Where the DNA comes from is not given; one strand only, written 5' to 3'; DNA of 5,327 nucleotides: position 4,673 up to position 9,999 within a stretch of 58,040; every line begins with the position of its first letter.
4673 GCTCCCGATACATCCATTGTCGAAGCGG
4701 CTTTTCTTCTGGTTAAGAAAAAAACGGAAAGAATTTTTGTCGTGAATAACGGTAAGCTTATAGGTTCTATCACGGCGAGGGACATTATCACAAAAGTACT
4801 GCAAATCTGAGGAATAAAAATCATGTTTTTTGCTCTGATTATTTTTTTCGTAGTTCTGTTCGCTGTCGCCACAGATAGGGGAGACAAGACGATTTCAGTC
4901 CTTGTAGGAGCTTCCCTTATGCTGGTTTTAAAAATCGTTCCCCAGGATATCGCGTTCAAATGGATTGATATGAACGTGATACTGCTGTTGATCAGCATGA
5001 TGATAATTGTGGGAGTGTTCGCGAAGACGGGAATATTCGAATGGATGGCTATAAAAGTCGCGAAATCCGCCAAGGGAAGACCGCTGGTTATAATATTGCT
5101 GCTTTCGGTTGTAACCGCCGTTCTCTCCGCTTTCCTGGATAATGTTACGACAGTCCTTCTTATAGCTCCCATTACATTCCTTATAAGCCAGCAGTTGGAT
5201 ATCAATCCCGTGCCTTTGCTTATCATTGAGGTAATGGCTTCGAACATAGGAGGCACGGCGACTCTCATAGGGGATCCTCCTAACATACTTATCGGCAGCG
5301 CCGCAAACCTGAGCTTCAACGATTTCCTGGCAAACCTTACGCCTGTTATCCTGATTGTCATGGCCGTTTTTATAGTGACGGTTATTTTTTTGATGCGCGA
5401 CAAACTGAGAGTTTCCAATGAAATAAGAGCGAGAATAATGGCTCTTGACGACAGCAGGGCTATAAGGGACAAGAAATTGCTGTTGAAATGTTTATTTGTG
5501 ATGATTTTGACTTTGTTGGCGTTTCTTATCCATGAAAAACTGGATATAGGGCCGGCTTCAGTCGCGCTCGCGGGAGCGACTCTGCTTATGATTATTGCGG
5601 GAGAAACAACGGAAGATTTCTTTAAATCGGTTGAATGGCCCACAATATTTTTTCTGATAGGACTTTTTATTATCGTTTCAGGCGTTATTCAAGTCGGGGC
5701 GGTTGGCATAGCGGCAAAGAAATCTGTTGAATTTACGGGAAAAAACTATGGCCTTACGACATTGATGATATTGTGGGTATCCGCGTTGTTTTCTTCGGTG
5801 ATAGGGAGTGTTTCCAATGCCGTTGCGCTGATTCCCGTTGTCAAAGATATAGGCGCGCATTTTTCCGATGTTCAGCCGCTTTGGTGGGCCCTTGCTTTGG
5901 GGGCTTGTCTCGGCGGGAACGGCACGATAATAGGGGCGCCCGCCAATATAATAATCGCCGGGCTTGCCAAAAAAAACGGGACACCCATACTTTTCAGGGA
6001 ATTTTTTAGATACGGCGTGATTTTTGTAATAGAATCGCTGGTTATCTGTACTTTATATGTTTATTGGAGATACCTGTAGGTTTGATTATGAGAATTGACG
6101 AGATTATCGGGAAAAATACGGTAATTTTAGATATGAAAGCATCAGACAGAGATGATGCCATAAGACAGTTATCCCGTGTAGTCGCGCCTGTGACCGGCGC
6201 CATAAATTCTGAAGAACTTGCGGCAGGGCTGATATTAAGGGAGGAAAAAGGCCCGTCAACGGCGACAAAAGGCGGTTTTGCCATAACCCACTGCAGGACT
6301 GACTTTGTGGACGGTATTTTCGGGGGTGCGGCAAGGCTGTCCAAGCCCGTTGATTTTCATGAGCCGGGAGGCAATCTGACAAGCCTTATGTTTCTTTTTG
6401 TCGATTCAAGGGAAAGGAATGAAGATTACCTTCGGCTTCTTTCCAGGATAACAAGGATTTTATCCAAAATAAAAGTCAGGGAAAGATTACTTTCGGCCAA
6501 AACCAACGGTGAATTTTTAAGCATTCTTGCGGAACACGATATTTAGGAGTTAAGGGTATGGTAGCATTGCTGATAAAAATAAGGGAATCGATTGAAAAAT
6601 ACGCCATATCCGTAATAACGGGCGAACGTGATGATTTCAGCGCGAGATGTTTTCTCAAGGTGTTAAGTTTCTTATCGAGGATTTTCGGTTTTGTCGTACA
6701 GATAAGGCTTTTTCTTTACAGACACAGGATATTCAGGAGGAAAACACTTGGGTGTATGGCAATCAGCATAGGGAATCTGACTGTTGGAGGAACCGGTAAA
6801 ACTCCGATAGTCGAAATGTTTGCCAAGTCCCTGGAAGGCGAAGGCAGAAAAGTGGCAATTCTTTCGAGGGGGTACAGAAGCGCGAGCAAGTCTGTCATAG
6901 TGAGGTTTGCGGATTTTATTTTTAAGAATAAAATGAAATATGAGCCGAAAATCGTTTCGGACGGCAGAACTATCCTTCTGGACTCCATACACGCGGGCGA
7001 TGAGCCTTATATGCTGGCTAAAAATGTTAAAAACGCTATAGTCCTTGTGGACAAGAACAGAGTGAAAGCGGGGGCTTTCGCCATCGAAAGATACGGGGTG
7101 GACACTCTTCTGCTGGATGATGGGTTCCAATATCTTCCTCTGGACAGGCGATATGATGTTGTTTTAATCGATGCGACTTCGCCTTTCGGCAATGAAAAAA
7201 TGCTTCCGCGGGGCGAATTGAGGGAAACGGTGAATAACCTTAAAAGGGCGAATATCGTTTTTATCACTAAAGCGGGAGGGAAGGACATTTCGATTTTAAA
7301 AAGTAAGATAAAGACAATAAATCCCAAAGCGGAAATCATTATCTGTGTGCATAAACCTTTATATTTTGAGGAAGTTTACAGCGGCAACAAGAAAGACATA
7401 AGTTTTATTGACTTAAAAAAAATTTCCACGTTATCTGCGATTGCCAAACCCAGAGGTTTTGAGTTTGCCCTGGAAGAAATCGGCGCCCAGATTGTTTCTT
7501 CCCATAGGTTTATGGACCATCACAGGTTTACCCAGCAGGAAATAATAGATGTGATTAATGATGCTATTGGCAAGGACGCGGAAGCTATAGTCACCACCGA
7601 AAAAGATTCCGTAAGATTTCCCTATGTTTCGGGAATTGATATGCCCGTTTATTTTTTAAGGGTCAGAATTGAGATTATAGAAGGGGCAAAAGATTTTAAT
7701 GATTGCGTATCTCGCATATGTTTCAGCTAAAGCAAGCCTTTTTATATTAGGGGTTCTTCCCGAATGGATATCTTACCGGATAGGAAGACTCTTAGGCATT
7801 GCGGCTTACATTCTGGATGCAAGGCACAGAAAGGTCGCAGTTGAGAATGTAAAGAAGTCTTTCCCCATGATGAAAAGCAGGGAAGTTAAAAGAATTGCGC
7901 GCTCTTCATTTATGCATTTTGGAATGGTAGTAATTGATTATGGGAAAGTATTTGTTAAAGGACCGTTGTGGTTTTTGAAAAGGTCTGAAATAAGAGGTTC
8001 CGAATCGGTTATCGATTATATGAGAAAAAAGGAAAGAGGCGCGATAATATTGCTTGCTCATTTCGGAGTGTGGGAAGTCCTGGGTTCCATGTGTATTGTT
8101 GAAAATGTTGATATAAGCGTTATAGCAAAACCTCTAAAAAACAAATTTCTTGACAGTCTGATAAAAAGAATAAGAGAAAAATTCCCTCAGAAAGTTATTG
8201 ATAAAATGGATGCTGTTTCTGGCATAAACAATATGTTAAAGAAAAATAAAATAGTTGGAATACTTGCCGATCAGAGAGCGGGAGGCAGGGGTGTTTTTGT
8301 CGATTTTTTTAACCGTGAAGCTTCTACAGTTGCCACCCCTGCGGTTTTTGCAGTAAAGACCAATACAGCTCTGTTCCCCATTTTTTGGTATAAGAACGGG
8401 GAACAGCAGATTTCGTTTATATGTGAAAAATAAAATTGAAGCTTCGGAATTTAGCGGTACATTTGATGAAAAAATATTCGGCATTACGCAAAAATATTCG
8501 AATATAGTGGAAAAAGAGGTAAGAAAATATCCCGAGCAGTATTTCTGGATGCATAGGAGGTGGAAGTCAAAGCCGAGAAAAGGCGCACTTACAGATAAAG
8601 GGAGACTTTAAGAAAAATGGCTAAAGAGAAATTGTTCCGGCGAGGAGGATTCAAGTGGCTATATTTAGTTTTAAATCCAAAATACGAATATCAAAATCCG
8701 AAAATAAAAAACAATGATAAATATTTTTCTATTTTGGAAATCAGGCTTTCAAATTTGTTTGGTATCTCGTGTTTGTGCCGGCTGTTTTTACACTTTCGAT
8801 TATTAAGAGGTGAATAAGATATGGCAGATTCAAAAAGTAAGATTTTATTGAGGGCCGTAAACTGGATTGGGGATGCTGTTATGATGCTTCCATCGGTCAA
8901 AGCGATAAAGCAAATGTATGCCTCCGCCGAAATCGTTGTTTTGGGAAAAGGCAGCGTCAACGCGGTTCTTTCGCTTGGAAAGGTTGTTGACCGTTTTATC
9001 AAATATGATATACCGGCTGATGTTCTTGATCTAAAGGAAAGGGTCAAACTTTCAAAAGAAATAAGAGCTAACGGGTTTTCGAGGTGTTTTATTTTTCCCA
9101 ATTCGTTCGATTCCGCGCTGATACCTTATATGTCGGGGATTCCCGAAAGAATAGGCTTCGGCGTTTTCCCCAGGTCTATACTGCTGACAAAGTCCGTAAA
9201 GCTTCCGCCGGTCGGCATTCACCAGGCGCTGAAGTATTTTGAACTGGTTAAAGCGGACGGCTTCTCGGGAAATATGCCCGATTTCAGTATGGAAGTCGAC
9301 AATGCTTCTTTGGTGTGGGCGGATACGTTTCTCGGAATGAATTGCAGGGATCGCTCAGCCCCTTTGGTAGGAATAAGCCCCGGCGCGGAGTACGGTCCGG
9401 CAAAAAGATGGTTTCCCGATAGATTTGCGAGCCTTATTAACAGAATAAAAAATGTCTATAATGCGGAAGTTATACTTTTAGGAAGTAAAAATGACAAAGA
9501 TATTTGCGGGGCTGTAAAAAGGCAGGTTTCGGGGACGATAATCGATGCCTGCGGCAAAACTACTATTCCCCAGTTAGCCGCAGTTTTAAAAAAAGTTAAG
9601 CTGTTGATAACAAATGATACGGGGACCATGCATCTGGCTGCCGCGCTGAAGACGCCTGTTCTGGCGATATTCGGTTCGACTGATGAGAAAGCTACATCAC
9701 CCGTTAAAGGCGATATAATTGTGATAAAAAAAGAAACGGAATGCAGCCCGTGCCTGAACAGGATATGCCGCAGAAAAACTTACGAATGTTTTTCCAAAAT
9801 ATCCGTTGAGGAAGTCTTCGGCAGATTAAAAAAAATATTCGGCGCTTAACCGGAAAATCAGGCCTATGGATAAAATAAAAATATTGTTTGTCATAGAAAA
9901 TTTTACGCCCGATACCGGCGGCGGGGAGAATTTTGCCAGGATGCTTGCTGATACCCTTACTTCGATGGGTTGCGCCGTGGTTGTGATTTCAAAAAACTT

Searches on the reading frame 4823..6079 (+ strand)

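Call 31: search_protein_families(library=pfam, proteins=[window:4823-6079:+], max_evalue=0.0001)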
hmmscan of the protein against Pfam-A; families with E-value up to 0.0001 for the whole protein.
window:4823-6079:+ (418 aa): 3 families
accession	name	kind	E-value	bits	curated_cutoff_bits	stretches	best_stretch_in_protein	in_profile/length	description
PF03600.22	CitMHS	-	3.1e-85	286.7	31.9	2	14-360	3-336/336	Citrate transporter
PF02040.21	ArsB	-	2.5e-16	60.5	22.2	1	5-414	3-420/423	Arsenical pump membrane protein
PF06450.18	NhaB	-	6e-07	29.2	27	0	138-258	211-341/515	Bacterial Na+/H+ antiporter B (NhaB)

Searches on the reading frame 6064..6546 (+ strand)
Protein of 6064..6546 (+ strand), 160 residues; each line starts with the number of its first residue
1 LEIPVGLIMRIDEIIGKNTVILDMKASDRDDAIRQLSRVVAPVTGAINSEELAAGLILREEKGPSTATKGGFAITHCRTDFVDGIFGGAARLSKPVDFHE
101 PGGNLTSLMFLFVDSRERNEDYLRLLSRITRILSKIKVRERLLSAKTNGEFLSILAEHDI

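Call 31: search_protein_families(library=pfam, proteins=[window:6064-6546:+], max_evalue=0.0001)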
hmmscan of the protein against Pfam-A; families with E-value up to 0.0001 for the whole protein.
window:6064-6546:+ (160 aa): 1 family
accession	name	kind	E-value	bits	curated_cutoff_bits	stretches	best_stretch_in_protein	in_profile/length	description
PF00359.27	PTS_EIIA_2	-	7.1e-21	75.1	27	1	14-157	2-143/144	Phosphoenolpyruvate-dependent sugar phosphotransferase system, EIIA 2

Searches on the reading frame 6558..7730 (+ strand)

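Call 31: search_protein_families(library=pfam, proteins=[window:6558-7730:+], max_evalue=0.0001)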
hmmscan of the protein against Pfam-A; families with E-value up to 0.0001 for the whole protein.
window:6558-7730:+ (390 aa): 1 family
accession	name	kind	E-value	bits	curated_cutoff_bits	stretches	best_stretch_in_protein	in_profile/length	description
PF02606.20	LpxK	-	4.7e-75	253.2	27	2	123-382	76-321/328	Tetraacyldisaccharide-1-P 4'-kinase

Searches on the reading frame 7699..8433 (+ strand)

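Call 31: search_protein_families(library=pfam, proteins=[window:7699-8433:+], max_evalue=0.0001)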
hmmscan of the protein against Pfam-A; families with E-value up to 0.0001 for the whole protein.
window:7699-8433:+ (244 aa): 1 family
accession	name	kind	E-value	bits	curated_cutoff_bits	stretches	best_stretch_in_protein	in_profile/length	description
PF03279.18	Lip_A_acyltrans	-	1.5e-38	133.1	22.3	1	12-236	21-245/295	Bacterial lipid A biosynthesis acyltransferase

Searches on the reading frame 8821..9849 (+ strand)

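Call 31: search_protein_families(library=pfam, proteins=[window:8821-9849:+], max_evalue=0.0001)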
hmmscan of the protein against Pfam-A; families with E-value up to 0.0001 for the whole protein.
window:8821-9849:+ (342 aa): 1 family
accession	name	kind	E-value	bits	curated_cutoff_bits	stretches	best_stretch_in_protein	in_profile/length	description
PF01075.23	Glyco_transf_9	-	3.3e-45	154.8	22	1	74-321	1-246/247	Glycosyltransferase family 9 (heptosyltransferase)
